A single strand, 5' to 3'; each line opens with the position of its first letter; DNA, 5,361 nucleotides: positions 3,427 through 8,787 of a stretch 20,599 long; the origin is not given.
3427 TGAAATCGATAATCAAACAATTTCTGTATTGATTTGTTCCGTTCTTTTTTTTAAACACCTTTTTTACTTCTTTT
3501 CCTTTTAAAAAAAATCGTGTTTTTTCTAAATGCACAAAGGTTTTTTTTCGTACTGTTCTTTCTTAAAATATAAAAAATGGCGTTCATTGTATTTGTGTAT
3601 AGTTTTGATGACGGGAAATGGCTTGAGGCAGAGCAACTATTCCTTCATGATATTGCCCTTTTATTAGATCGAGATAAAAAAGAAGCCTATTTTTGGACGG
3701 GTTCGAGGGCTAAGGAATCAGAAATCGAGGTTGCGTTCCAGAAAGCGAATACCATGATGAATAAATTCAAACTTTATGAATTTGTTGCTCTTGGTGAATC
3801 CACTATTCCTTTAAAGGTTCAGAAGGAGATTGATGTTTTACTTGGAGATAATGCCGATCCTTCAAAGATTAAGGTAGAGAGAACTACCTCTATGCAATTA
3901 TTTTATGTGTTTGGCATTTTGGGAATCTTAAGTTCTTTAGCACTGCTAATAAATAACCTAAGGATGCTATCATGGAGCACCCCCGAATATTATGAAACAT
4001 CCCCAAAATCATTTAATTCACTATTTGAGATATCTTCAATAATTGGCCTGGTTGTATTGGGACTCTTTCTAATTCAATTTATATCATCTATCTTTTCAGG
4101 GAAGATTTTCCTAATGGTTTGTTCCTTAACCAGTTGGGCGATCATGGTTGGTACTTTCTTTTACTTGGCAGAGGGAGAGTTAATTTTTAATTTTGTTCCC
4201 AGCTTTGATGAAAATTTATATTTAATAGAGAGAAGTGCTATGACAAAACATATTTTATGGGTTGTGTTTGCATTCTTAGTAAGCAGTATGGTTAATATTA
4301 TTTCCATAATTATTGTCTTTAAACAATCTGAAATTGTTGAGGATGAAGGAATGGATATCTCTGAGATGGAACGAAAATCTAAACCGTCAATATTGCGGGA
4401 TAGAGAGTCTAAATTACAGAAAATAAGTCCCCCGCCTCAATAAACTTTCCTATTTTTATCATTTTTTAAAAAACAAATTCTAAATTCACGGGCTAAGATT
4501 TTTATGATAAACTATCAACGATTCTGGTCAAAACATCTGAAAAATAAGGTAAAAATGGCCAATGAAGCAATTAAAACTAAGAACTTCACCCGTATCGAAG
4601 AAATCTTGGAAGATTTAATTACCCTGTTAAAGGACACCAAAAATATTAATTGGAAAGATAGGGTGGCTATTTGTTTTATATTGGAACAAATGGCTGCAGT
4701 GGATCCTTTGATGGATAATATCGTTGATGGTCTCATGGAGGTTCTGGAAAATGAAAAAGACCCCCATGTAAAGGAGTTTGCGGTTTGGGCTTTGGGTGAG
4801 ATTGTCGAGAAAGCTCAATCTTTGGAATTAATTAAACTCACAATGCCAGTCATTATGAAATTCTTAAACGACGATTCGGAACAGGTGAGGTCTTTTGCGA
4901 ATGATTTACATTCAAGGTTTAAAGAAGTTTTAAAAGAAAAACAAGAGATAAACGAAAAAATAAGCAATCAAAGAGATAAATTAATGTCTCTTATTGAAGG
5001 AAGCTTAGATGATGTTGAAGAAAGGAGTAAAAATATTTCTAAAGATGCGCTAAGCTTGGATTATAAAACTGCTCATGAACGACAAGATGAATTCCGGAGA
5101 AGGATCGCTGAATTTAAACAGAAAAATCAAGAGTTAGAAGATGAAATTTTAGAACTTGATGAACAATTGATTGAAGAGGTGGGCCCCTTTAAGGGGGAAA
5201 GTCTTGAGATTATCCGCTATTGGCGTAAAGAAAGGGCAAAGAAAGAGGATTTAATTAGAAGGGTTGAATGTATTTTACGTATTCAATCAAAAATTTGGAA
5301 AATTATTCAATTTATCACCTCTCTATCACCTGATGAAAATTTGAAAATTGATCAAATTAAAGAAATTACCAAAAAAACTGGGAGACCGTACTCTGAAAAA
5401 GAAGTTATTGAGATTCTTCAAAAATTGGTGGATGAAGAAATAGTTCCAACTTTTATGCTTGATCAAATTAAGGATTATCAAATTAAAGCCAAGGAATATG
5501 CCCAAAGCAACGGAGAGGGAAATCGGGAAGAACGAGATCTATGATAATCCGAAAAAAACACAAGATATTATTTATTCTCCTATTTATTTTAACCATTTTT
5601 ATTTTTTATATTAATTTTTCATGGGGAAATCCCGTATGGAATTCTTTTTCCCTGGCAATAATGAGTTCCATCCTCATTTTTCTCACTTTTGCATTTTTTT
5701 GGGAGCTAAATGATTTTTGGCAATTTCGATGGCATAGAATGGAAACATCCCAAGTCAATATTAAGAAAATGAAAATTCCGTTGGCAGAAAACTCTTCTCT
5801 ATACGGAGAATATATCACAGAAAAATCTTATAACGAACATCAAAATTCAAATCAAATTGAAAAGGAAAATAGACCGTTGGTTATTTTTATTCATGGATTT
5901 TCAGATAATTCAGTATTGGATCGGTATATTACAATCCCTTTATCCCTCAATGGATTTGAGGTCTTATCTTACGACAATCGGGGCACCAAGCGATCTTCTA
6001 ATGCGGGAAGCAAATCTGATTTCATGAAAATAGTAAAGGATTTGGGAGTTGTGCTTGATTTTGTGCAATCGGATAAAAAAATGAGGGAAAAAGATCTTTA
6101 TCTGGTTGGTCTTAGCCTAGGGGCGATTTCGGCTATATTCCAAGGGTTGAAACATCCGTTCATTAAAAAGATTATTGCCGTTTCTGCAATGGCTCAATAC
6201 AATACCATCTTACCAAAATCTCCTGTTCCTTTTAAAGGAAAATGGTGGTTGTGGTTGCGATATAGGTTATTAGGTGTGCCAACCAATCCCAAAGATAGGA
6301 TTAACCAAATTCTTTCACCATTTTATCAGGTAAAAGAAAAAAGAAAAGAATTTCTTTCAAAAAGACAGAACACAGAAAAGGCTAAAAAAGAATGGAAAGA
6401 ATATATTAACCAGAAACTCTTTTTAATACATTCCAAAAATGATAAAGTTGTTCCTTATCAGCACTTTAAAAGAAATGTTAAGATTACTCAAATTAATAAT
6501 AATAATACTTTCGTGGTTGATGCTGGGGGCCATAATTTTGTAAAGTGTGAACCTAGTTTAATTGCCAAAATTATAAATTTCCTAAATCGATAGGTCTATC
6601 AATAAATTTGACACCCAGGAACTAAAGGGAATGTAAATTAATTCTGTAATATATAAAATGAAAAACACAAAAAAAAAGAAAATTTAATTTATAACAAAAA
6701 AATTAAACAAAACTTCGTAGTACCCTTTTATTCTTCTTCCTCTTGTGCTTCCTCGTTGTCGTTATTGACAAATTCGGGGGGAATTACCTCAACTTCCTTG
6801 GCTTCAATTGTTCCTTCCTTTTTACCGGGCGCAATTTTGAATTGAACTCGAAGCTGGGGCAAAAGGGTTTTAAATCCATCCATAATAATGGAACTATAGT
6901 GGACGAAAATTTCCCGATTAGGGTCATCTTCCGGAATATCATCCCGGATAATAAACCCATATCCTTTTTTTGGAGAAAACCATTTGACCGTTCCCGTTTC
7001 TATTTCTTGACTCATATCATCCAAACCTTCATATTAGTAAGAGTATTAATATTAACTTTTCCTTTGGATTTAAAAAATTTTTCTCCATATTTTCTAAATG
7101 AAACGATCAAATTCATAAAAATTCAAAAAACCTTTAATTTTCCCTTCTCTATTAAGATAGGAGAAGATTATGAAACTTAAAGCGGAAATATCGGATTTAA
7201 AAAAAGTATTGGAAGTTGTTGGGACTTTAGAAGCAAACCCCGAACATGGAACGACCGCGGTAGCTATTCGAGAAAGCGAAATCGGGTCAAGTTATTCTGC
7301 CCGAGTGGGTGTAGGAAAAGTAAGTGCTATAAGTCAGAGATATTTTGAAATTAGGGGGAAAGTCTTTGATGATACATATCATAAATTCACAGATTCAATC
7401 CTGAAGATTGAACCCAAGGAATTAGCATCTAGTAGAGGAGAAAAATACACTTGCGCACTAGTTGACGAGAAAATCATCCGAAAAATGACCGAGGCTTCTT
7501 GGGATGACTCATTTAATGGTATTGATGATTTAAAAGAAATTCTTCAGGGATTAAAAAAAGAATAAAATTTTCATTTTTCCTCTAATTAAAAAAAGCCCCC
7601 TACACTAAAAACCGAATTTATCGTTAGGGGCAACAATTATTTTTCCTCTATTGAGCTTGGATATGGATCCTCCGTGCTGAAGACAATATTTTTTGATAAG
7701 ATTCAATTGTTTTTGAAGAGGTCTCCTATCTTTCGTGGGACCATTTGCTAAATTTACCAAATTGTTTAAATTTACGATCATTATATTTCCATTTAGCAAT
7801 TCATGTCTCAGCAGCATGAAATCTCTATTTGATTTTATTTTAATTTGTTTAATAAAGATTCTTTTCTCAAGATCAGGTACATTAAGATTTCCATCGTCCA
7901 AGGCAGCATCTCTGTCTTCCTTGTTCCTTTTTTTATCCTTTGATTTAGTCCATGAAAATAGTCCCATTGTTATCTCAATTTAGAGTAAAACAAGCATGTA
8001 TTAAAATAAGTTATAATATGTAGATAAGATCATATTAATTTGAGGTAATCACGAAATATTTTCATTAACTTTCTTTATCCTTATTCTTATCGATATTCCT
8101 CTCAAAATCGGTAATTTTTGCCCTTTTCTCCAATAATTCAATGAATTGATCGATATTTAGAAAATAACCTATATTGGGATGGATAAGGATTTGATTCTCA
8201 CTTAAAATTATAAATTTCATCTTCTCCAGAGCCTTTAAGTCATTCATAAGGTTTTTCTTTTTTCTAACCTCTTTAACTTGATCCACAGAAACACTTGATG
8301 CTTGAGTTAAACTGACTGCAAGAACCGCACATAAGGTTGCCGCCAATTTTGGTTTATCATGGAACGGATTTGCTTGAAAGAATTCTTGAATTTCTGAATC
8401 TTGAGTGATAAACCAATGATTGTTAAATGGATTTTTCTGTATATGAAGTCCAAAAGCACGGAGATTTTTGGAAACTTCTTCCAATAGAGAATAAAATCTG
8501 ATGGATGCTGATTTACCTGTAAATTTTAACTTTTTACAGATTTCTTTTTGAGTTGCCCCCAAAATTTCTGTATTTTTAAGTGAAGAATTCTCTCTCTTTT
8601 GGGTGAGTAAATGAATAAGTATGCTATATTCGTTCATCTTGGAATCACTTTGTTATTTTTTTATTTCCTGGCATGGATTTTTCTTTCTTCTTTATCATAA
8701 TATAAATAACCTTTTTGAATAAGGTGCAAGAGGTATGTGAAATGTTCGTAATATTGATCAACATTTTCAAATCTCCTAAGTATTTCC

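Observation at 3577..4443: Single gelsolin-like domain fused to a four-helix transmembrane domain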

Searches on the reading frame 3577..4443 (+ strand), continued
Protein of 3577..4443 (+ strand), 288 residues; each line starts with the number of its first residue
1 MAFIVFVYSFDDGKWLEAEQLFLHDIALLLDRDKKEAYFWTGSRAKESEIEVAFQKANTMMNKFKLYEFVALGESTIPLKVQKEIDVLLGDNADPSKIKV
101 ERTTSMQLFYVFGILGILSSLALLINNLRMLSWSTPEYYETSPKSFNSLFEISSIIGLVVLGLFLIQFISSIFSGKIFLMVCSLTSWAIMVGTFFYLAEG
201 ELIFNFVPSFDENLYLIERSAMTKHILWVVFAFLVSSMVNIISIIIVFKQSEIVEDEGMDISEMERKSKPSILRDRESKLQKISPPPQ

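Call 78: search_protein_families(library=ncbifam, proteins=[window:3577-4443:+, P0094, P0096, P0023, P0040, P0069, P0073], max_evalue=1)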
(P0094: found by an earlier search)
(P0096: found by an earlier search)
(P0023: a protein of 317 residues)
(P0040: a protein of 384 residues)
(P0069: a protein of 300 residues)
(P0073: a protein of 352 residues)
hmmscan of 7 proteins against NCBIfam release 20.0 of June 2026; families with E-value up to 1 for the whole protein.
window:3577-4443:+ (288 aa): 1 family
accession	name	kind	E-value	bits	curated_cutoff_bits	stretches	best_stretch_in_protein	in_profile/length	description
NF040945.1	CCC_membrane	equivalog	0.05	14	65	1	106-174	13-81/99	CCC motif membrane protein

P0094 (283 aa): 2 families
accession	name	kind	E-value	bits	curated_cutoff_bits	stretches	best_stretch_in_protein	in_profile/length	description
NF050115.1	membrane_Rv2732c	subfamily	0.023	14.3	60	1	118-186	37-102/177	Rv2732c family membrane protein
NF002792.0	PRK02919.1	subfamily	0.22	12.3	93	1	106-134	13-41/82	oxaloacetate decarboxylase subunit gamma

P0096 (286 aa): 1 family
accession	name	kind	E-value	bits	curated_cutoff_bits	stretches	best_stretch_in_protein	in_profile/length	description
NF009637.0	PRK13159.1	equivalog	0.24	11.4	247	1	171-210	6-45/156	cytochrome c maturation protein CcmE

P0023 (317 aa): 1 family
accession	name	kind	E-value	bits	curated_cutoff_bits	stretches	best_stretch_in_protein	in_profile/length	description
NF045773.1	cytochro_C550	exception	0.53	10.2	125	0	105-129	6-30/118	cytochrome c550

P0040 (384 aa): 5 families
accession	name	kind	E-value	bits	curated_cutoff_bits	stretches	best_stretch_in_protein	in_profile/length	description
NF033091.0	HK_VanS_ACDEFG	equivalog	0.0013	17.9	400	1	238-308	3-73/293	vancomycin resistance histidine kinase VanS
NF040674.1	CPBP_fam_MrtP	equivalog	0.003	17.1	250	1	162-379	4-221/354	myxosortase MrtP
NF003958.0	PRK05454.2-1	equivalog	0.071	11.2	419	1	273-370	593-694/704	glucans biosynthesis glucosyltransferase MdoH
NF009344.0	PRK12705.1-1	equivalog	0.074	11.6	831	1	269-382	35-153/572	hypothetical protein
NF041422.1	VirB10_subf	subfamily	0.91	9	400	0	268-360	81-173/404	VirB10/TraB/TrbI family type IV secretion system protein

P0069 (300 aa): 0 families

P0073 (352 aa): 1 family
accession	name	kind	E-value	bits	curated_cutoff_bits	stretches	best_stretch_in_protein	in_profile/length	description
TIGR03022.1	WbaP_sugtrans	subfamily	0.6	9.3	403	0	54-84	299-329/456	undecaprenyl-phosphate galactose phosphotransferase WbaP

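Call 82: search_protein_families(library=pfam, proteins=[P0090, P0066, P0076, P0092, P0083], max_evalue=0.01)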
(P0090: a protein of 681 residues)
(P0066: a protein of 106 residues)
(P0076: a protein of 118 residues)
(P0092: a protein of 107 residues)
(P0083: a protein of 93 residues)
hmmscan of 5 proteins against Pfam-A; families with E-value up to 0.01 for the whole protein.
P0090 (681 aa): 4 families
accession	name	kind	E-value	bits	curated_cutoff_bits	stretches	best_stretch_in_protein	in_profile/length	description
PF00626.27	Gelsolin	-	8.2e-42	141.4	21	5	146-221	4-76/76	Gelsolin repeat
PF25480.1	DUF7904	-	7.3e-20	71.1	30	1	279-364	12-95/100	Domain of unknown function (DUF7904)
PF02209.24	VHP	-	2.8e-14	53.2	27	1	646-681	1-36/36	Villin headpiece domain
PF25466.1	MPK1_gelsolin_C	-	2.3e-12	47.4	27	0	280-336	7-63/105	MPK1 gelsolin domain C-terminal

P0066 (106 aa): 1 family
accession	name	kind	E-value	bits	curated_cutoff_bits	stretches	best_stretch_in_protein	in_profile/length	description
PF13970.12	DUF4221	-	0.00046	20.3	23.4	1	8-97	99-192/311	Domain of unknown function (DUF4221)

P0076 (118 aa): 0 families

P0092 (107 aa): 0 families

P0083 (93 aa): 1 family
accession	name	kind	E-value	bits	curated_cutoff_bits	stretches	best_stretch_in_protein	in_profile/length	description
PF23214.1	SH3_CYT4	-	0.0083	16.2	27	1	8-44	3-41/73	Mitochondrial protein cyt-4 SH3 domain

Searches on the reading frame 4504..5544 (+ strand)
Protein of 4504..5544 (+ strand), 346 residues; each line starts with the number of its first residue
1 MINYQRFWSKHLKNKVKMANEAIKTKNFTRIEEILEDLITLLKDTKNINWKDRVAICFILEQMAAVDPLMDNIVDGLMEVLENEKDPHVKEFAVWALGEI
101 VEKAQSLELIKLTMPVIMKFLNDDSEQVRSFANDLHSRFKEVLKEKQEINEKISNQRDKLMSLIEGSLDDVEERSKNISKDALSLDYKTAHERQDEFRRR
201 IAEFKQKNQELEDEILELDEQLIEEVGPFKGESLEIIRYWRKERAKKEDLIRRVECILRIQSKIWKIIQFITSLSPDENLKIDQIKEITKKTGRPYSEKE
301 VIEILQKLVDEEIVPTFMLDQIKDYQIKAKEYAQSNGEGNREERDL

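Call 3: search_protein_families(library=pfam, proteins=[window:4504-5544:+], max_evalue=10)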
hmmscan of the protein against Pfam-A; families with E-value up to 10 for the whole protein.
window:4504-5544:+ (346 aa): 22 families
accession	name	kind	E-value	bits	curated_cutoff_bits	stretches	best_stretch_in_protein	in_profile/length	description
PF13513.12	HEAT_EZ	-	2.3e-09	38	27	2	87-131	1-47/55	HEAT-like repeat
PF02985.28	HEAT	-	1.1e-06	28.8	23.5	2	73-103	1-30/31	HEAT repeat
PF13646.12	HEAT_2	-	1.6e-05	25.5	27.7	1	49-125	13-75/88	HEAT repeats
PF01602.26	Adaptin_N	-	1.8e-05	23.9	37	1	29-175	371-513/524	Adaptin N terminal region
PF12348.14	CLASP_N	-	0.00061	19.8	27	1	31-148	92-212/227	CLASP N terminal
PF25786.1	HEAT_GCN1_C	-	0.0067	16.9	27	1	66-145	21-97/151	GCN1-like, C-terminal HEAT repeats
PF25767.1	ARM_TBCD_2nd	-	0.022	14.6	29.7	1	14-126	58-170/245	Tubulin-specific chaperone D-like, ARM repeats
PF24987.1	HEAT_EF3_N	-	0.024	15.1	32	1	72-133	103-166/169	EF3 N-terminal HEAT repeat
PF00514.29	Arm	-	0.028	14.9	20.6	1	72-100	12-39/41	Armadillo/beta-catenin-like repeat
PF20396.3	DUF6689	-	0.11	12.2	27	1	144-205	178-239/275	Family of unknown function (DUF6689)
PF01591.24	6PF2K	-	0.13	12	27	1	113-214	84-182/223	6-phosphofructo-2-kinase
PF24984.1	HEAT_EF3_GNC1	-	0.19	12.6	27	1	57-97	48-88/91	Elongation factor 3/GNC1 HEAT repeat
PF15456.11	Uds1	-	0.22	12.2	28.8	1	135-224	33-114/123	Up-regulated During Septation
PF20124.4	DUF6514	-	0.33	11.6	23.9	1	295-326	61-92/94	Family of unknown function (DUF6514)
PF00210.30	Ferritin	-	0.42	11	24.5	1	75-108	100-133/142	Ferritin-like domain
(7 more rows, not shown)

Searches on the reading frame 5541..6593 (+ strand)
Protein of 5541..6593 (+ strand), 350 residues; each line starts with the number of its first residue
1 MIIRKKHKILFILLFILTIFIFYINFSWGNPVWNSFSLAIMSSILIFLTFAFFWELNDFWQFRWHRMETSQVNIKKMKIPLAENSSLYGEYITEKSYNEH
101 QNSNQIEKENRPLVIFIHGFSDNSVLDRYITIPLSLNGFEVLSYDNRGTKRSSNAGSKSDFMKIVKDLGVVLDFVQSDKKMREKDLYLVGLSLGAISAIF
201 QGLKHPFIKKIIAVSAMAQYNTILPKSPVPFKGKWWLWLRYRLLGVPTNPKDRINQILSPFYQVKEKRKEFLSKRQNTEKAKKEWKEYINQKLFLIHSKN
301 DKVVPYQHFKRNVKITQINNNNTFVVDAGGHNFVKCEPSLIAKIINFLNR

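Call 3: search_protein_families(library=pfam, proteins=[window:5541-6593:+], max_evalue=10)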
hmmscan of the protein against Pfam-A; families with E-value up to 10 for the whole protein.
window:5541-6593:+ (350 aa): 10 families
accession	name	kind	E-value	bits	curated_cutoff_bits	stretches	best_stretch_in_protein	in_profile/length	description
PF12146.15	Hydrolase_4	-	9.6e-18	64.8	27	1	109-333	2-234/239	Serine aminopeptidase, S33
PF00561.26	Abhydrolase_1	-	2.4e-14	54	25.8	1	112-333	1-240/245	alpha/beta hydrolase fold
PF12697.13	Abhydrolase_6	-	4.2e-08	34.6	26.3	1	114-331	1-204/217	Alpha/beta hydrolase family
PF02230.22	Abhydrolase_2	-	2.7e-05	24.5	23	2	292-334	158-202/217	Phospholipase/Carboxylesterase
PF00326.27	Peptidase_S9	-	0.00016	21.6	22.6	1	138-321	14-175/213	Prolyl oligopeptidase family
PF20434.5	BD-FAE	-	0.0018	18.2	26.8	2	106-205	8-110/215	BD-FAE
PF00151.25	Lipase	-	0.017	14.9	27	1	77-202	38-165/336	Lipase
PF04136.21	COG3_N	-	0.05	14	27.9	1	135-188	68-123/147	Conserved oligomeric Golgi complex subunit 3, N-terminal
PF00756.26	Esterase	-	0.077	13.2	22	1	171-217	102-149/251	Putative esterase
PF25425.1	YfjL_N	-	0.2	12.4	27.8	1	6-40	2-37/97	YfjL-like, N-terminal domain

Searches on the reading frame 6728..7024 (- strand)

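Call 65: search_protein_families(library=pfam, proteins=[window:6728-7024:-], max_evalue=0.0001)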
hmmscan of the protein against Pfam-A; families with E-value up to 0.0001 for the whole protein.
window:6728-7024:- (98 aa): 1 family
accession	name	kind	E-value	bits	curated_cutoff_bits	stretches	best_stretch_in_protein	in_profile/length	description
PF00313.28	CSD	-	3.1e-18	65.8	27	1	10-79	2-64/66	'Cold-shock' DNA-binding domain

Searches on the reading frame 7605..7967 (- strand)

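Call 65: search_protein_families(library=pfam, proteins=[window:7605-7967:-], max_evalue=0.0001)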
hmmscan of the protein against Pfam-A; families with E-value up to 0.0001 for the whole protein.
window:7605-7967:- (120 aa): 0 families

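Call 76: search_protein_families(library=pfam, proteins=[window:7605-7967:-], max_evalue=0.1)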
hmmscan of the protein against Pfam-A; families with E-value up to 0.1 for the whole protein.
window:7605-7967:- (120 aa): 1 family
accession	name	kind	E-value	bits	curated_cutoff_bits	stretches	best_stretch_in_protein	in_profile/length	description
PF04472.17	SepF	-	0.00021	21.9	27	1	39-115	1-68/72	Cell division protein SepF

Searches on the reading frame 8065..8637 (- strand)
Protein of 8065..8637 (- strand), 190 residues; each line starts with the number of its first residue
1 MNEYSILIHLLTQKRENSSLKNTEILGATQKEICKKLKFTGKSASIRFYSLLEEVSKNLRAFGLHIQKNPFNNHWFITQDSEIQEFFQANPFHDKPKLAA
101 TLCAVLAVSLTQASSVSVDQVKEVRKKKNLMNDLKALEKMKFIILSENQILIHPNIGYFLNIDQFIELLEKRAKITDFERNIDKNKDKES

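Call 65: search_protein_families(library=pfam, proteins=[window:8065-8637:-], max_evalue=0.0001)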
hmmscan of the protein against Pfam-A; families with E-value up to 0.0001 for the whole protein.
window:8065-8637:- (190 aa): 0 families

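Call 76: search_protein_families(library=pfam, proteins=[window:8065-8637:-], max_evalue=0.1)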
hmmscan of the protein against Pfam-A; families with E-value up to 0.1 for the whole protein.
window:8065-8637:- (190 aa): 1 family
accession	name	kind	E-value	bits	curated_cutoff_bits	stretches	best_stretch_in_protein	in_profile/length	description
PF06228.19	ChuX_HutX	-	0.063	13.6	25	0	120-168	19-68/134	Haem utilisation ChuX/HutX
